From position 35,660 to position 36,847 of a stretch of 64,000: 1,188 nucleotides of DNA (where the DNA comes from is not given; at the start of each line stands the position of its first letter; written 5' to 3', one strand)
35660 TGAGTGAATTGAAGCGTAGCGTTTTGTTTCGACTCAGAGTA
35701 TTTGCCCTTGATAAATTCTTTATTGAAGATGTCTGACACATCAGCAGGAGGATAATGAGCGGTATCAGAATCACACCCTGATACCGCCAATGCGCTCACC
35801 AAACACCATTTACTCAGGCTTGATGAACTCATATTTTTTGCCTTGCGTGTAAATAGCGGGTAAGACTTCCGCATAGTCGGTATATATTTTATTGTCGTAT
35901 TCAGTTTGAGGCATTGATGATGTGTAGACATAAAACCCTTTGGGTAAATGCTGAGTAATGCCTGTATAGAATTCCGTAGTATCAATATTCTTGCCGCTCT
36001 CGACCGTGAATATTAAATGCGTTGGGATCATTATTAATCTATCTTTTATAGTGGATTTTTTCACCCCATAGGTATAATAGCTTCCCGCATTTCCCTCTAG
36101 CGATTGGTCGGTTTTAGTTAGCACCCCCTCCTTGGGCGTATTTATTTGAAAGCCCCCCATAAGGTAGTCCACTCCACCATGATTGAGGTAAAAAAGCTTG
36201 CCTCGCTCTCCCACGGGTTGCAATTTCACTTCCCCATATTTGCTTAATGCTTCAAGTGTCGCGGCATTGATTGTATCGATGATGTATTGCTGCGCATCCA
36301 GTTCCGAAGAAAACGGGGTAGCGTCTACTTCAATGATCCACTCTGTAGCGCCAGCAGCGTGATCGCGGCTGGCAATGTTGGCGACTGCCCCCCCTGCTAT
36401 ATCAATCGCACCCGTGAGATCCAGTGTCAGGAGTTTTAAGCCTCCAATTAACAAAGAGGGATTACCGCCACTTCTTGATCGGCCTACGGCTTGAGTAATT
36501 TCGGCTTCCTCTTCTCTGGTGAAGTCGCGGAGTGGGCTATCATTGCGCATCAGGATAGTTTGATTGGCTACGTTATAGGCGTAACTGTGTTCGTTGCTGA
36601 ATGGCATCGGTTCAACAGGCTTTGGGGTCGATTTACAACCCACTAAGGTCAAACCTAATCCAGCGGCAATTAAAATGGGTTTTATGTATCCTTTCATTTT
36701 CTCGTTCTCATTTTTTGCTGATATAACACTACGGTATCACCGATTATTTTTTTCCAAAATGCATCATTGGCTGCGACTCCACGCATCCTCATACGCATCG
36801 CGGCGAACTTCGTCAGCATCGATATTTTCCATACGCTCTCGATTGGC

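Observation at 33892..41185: Tightly coupled operon: giant Cys-rich TraN-like protein plus four uncharacterised exported proteins, with no type IV secretion genes nearby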

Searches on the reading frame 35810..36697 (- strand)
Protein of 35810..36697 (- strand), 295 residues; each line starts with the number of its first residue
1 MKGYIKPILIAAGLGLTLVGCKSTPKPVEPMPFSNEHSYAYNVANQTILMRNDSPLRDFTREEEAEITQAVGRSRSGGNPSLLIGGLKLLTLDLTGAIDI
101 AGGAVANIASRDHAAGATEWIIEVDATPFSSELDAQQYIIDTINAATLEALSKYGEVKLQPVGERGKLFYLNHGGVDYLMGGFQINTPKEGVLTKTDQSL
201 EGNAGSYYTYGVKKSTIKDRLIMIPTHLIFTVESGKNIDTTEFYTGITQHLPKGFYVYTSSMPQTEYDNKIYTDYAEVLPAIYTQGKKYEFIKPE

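Call 4: search_protein_families(library=pfam, proteins=[window:35810-36697:-], max_evalue=0.1)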
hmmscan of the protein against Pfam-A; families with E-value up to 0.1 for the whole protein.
window:35810-36697:- (295 aa): 0 families

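Call 22: search_dna_similar(query=window:35810-36697:-, collection=plasmids, mode=protein, max_rows=40, max_evalue=0.001)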
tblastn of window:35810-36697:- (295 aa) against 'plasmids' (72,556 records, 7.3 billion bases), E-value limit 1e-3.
Records with a match: 6; places in all: 6; records where one place covers at least 80% of the query: 6.
Best place of each record, by identity: <60% 6.
By first word of the organism name: Vibrio 6.
By predicted mobility (MOB-suite, as given by PLSDB): non-mobilizable 5; mobilizable 1.
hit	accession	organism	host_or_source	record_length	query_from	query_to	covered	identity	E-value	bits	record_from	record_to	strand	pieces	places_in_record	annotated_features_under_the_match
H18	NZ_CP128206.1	Vibrio furnissii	Homo sapiens,stool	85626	5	295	99%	53.1%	8e-86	287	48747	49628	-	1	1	hypothetical protein (x2)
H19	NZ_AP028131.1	Vibrio fluvialis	Homo sapiens,Stool sample from a ...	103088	1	295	100%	45.6%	3e-57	205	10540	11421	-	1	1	hypothetical protein (x2)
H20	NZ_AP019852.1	Vibrio alfacsensis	-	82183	5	294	98%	35.4%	2e-37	147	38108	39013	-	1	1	hypothetical protein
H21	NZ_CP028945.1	Vibrio sp. dhg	single cell,ocean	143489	4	294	99%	33.9%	5e-36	144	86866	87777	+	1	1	hypothetical protein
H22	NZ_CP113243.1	Vibrio sp. gvc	loach,Aquaculture ponds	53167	16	294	95%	32.4%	2e-22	104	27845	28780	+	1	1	hypothetical protein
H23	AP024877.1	Vibrio halioticoli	-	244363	14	295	96%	28.5%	8e-22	102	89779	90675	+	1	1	record has no annotation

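Call 25: search_protein_families(library=ncbifam, proteins=[window:35810-36697:-], max_evalue=0.1)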
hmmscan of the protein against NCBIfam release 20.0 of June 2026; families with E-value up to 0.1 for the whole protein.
window:35810-36697:- (295 aa): 0 families

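Call 33: find_homologous_proteins(query=window:35810-36697:-, max_evalue=0.001)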
Query window:35810-36697:- (295 aa): 31 proteins with E <= 0.001 among 2508 candidates.
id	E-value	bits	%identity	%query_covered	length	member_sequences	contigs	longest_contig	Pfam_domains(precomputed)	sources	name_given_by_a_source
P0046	2.3e-193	659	100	100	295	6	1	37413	-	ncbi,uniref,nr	ncbi:hypothetical protein CR151_16575 [Vibrio cholerae]|uniref:hypothetical protein n=1 Tax=Vibrio c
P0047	4.0e-102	360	55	99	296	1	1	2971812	-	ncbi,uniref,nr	ncbi:hypothetical protein [Vibrio sinaloensis]|uniref:hypothetical protein n=1 Tax=Photobacterium sp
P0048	2.8e-95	337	55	100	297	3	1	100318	-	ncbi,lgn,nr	ncbi:hypothetical protein QUN99_003367 [Vibrio parahaemolyticus]|nr:hypothetical protein [Vibrio par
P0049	2.9e-95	337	53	99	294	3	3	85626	-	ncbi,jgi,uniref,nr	ncbi:hypothetical protein [Vibrio furnissii]|jgi:hypothetical protein|uniref:hypothetical protein n=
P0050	2.9e-94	334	53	99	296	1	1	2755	-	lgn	-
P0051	1.7e-93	331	54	99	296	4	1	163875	-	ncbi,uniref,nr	ncbi:hypothetical protein [Vibrio aestuarianus]|uniref:hypothetical protein n=1 Tax=Vibrio aestuaria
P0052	2.0e-70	256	48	96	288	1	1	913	-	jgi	jgi:hypothetical protein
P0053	2.0e-70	256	46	100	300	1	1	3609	-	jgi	jgi:hypothetical protein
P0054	3.1e-69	252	63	58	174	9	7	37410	-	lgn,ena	-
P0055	1.7e-68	249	45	100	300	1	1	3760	-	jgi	jgi:hypothetical protein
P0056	1.8e-66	243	45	97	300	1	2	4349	-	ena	-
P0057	2.7e-66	242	46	100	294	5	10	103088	-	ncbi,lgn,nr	ncbi:hypothetical protein KKIDH5335_48340 (plasmid) [Vibrio fluvialis]|nr:hypothetical protein KKIDH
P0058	2.2e-65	239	43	94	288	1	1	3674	-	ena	-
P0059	3.4e-57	212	41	97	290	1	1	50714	-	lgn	-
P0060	2.3e-53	200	38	95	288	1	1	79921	-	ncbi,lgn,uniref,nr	ncbi:hypothetical protein [Vibrio sp. 10N]|uniref:hypothetical protein n=1 Tax=Vibrio sp. 10N TaxID=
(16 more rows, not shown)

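Call 37: find_encoding_contigs(protein=P0048, flank=10000, max_places=1)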
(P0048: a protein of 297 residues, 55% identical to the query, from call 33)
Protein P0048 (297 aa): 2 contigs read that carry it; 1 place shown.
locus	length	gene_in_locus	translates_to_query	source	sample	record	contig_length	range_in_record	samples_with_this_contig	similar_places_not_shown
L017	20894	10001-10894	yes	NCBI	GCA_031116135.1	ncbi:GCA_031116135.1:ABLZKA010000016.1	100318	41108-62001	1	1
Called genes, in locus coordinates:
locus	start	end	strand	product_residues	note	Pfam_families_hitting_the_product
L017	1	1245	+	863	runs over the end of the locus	PF11130:TraC_F_IV, PF19044:P-loop_TraG, PF12846:AAA_10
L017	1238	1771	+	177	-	PF10502:Peptidase_S26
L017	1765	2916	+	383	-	PF09673:TrbC_Ftype (weak)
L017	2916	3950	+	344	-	PF06834:TraU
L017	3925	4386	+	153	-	PF01464:SLT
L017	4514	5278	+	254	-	-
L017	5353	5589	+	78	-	-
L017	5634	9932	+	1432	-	PF06986:F_T4SS_TraN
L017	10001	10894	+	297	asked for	-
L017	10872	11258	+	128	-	-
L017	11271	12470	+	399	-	-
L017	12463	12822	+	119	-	-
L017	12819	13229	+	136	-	-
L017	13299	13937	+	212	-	-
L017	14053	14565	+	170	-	-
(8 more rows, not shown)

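Call 56: predict_structure(alignment_id=A5)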
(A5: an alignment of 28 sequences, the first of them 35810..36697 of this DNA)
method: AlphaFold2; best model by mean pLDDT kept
length: 295 residues; sequences in the alignment: 28
mean_pLDDT: 80.3   pTM: 0.79
mean pLDDT of the five models: 80.3, 80.1, 79.6, 78.6, 78.3
residues with pLDDT >= 90: 147; 70-90: 73; 50-70: 32; < 50: 43
segments of 3 or more residues with pLDDT < 50: 1-26, 93-109
pLDDT, mean of each block of 10 residues (from residue 1): 39 38 48 86 89 84 85 65 57 42 39 83 97 97 97 95 92 95 91 90 92 69 94 92 98 96 88 89 98 89
secondary structure, 60 per line:
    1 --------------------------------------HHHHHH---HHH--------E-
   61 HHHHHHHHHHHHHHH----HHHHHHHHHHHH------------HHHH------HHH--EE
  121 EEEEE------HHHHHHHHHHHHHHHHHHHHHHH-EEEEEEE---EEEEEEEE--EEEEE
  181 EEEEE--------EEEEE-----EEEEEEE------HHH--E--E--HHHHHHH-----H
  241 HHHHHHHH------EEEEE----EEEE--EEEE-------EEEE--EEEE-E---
elements in order: H39-44 H61-75 H80-91 H104-107 E119-125 H132-154 E156-162 E166-173 E176-185 E194-198 E204-210 H228-234 H240-248 E255-259 E264-267 E270-273 E281-284 E287-290
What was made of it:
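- Tried and rejected: The model has pLDDT 80.3 and pTM 0.79 (call 56).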

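Call 87: search_protein_representatives(alignment_id=A5)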
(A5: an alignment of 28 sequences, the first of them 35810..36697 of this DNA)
Query: 28 sequences, 294 profile positions. Proteins with E-value up to 0.001 (for the whole library): 114; up to 1e-10: 67; up to 1e-30: 58. The best 114 are listed.
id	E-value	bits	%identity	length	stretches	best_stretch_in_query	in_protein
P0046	8.2e-112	390.0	-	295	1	2-294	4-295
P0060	8.4e-112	390.0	-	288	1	1-294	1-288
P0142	8.2e-104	363.7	-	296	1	3-294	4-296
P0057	3.1e-95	335.6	-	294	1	2-294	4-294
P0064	4.4e-95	335.1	-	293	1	2-294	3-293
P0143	5.3e-94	331.5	-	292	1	3-293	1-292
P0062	2.1e-93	329.5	-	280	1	1-294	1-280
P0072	2.3e-91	322.9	-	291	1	11-294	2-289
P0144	8.1e-91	321.1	-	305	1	2-293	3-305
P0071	1.5e-90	320.2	-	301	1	2-293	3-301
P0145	1.1e-89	317.4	-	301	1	5-294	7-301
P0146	1.4e-89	317.0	-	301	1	1-293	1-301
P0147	1.7e-87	310.1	-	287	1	1-294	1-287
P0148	2.4e-87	309.7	-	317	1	7-294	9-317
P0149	4.9e-86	305.4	-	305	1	4-292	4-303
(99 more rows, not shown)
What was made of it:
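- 35810..36697 (-): sfx-like gene: a 295-aa outer-membrane-type lipoprotein that is a divergent homolog of the IncC surface-exclusion factor Sfx. A profile search of 1.84 billion representatives recovers Sfx94-family members at E 7e-7 to 7e-4 (call 87).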

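Call 88: search_protein_families(library=padloc, proteins=[window:35810-36697:-], max_evalue=0.01)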
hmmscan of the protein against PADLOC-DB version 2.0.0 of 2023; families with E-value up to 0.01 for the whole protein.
window:35810-36697:- (295 aa): 0 families

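Call 89: search_protein_families(library=phrogs, proteins=[window:35810-36697:-], max_evalue=0.01)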
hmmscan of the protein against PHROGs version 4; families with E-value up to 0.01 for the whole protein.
window:35810-36697:- (295 aa): 0 families
